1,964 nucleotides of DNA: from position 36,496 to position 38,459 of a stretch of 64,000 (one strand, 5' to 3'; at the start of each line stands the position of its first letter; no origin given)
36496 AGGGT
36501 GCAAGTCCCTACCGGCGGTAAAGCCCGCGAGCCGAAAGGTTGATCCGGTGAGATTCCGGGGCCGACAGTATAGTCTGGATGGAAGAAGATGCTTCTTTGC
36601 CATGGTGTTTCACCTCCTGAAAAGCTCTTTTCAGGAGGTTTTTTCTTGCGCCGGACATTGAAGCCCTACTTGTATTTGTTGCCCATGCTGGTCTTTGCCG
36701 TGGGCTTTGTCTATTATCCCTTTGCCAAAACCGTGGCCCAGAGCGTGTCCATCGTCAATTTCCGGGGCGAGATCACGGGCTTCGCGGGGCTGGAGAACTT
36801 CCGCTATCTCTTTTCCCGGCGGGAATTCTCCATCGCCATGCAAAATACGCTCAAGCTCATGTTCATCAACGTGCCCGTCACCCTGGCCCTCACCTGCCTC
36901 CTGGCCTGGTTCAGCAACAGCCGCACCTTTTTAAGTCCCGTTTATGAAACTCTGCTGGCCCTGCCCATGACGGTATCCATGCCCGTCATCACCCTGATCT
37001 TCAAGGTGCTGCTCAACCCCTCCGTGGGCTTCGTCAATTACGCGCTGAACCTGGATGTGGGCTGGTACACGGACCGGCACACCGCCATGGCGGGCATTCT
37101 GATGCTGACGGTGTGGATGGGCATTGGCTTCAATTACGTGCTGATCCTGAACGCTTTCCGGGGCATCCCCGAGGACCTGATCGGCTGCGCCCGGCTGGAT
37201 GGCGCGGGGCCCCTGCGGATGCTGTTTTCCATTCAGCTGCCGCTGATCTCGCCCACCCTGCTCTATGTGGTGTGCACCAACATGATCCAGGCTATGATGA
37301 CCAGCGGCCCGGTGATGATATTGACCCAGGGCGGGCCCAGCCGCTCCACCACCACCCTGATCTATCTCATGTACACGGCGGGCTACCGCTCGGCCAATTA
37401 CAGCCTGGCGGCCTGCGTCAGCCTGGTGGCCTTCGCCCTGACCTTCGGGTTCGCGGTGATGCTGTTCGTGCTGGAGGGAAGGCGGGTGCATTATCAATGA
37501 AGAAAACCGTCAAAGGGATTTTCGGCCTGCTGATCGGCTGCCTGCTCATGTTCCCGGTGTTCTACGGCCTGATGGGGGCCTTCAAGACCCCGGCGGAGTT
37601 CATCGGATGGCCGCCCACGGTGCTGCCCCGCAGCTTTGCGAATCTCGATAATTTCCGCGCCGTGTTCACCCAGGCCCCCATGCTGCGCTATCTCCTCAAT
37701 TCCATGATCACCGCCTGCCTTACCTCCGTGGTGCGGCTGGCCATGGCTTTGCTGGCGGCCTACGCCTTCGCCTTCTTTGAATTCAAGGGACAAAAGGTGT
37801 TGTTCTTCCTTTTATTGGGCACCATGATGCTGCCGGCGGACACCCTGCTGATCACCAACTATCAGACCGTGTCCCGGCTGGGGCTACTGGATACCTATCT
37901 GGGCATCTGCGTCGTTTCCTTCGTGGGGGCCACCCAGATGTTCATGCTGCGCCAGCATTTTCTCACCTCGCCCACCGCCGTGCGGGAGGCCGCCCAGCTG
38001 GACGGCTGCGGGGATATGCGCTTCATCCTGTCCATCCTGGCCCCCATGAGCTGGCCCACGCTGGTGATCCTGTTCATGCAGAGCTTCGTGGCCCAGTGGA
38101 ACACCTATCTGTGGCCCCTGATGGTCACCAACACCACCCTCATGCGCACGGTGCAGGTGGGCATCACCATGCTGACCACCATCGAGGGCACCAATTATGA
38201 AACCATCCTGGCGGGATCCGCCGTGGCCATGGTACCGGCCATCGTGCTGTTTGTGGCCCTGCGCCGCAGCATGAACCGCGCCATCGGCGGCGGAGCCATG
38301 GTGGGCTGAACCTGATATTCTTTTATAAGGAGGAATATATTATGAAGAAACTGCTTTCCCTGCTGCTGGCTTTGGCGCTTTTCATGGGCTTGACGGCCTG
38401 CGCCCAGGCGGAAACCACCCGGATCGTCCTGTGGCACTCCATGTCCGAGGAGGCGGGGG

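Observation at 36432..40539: FMN riboswitch gating a Ugp-type (CUT1) ABC importer plus a TIM-barrel enzyme: candidate undescribed flavin uptake/processing module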

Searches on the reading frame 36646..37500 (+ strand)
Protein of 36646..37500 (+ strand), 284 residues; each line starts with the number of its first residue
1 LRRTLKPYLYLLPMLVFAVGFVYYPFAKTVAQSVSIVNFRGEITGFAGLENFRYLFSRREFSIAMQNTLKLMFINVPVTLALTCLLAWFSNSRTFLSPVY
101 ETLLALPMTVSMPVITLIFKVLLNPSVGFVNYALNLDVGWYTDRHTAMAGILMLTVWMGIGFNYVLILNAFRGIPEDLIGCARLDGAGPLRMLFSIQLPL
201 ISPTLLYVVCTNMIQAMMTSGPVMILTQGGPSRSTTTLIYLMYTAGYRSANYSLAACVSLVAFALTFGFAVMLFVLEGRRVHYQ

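Call 5: search_protein_families(library=pfam, proteins=[window:36646-37500:+])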
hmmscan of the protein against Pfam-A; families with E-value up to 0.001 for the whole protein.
window:36646-37500:+ (284 aa): 1 family
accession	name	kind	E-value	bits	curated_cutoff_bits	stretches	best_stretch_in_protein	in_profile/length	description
PF00528.27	BPD_transp_1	-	1.7e-15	57.7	26.4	1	90-269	14-174/184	Binding-protein-dependent transport system inner membrane component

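Call 6: search_protein_families(library=ncbifam, proteins=[window:36646-37500:+], max_evalue=0.001)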
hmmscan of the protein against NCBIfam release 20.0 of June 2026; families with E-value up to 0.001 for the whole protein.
window:36646-37500:+ (284 aa): 15 families
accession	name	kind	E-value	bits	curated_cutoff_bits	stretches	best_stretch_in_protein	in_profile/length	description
NF007852.0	PRK10561.1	equivalog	7.4e-41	140.9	335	1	2-284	9-295/295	sn-glycerol-3-phosphate ABC transporter permease UgpA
NF040931.1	ABC_arch_GlcT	equivalog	6.8e-20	71.9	360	1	12-272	3-270/278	glucose ABC transporter permease GlcT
NF008232.0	PRK10999.1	equivalog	5.6e-17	61.6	392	1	73-275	299-502/520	maltose ABC transporter permease MalF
NF011624.0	PRK15050.1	equivalog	7.5e-12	45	247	1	3-269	20-278/297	2-aminoethylphosphonate ABC transporter permease subunit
TIGR02140.1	permease_CysW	equivalog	1.8e-09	37.5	329.1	1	47-263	31-246/261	sulfate ABC transporter permease subunit CysW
TIGR02141.1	modB_ABC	equivalog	1.3e-08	34.7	182.6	1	68-272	3-203/208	molybdate ABC transporter permease subunit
TIGR03226.1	PhnU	equivalog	2e-08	34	283.45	1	8-270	43-297/311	2-aminoethylphosphonate ABC transporter permease subunit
TIGR01581.1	Mo_ABC_porter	hypoth_equivalog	3.4e-08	33.2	210.3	1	58-264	16-221/225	ABC transporter permease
TIGR00969.1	3a0106s02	subfamily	7.9e-06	25.5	240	1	48-265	46-258/272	sulfate ABC transporter permease subunit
NF040839.1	tungstate_WtpB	equivalog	2.6e-05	24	340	1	64-266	45-239/251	tungstate ABC transporter permease WtpB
NF040932.1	ABC_arch_GlcU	equivalog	3.2e-05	23.7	340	1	150-258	135-243/272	glucose ABC transporter permease GlcU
NF008620.0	PRK11602.1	equivalog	3.6e-05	23.1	442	1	62-228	63-226/291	sulfate/thiosulfate ABC transporter permease CysW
NF008196.0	PRK10952.1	equivalog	4.8e-05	22.3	439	1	168-219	228-280/356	glycine betaine/L-proline ABC transporter permease ProW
NF008210.0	PRK10973.1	equivalog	0.0003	20.5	297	1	165-229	160-225/281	sn-glycerol-3-phosphate ABC transporter permease UgpE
TIGR03262.1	PhnU2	equivalog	0.00068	18.4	593.25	1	14-220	10-205/546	putative 2-aminoethylphosphonate ABC transporter permease subunit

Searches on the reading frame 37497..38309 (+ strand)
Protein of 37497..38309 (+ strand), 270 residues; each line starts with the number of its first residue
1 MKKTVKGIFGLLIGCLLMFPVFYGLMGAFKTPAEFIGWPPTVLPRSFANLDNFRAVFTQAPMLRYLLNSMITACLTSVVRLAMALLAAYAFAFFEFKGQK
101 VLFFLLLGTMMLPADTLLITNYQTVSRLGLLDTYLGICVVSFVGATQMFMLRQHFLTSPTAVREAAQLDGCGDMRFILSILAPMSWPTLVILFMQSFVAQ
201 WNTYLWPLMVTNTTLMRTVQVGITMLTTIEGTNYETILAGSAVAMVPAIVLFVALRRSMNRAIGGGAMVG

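Call 5: search_protein_families(library=pfam, proteins=[window:37497-38309:+])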
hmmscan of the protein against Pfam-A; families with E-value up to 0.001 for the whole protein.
window:37497-38309:+ (270 aa): 1 family
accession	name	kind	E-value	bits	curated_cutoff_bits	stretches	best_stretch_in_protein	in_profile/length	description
PF00528.27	BPD_transp_1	-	1.2e-09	38.6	26.4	1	84-260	5-175/184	Binding-protein-dependent transport system inner membrane component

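Call 6: search_protein_families(library=ncbifam, proteins=[window:37497-38309:+], max_evalue=0.001)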
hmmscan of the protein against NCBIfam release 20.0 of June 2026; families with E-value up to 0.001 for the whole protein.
window:37497-38309:+ (270 aa): 4 families
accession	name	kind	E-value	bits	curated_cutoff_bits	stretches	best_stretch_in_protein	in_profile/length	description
NF008210.0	PRK10973.1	equivalog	6.1e-41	140.9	297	1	14-262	19-275/281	sn-glycerol-3-phosphate ABC transporter permease UgpE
NF040932.1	ABC_arch_GlcU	equivalog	9e-27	94.4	340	1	3-261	2-262/272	glucose ABC transporter permease GlcU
NF008231.0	PRK10998.1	equivalog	7.7e-18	65.1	261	1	54-266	73-292/296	maltose ABC transporter permease MalG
TIGR01581.1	Mo_ABC_porter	hypoth_equivalog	5.2e-07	29.4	210.3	1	52-253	9-224/225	ABC transporter permease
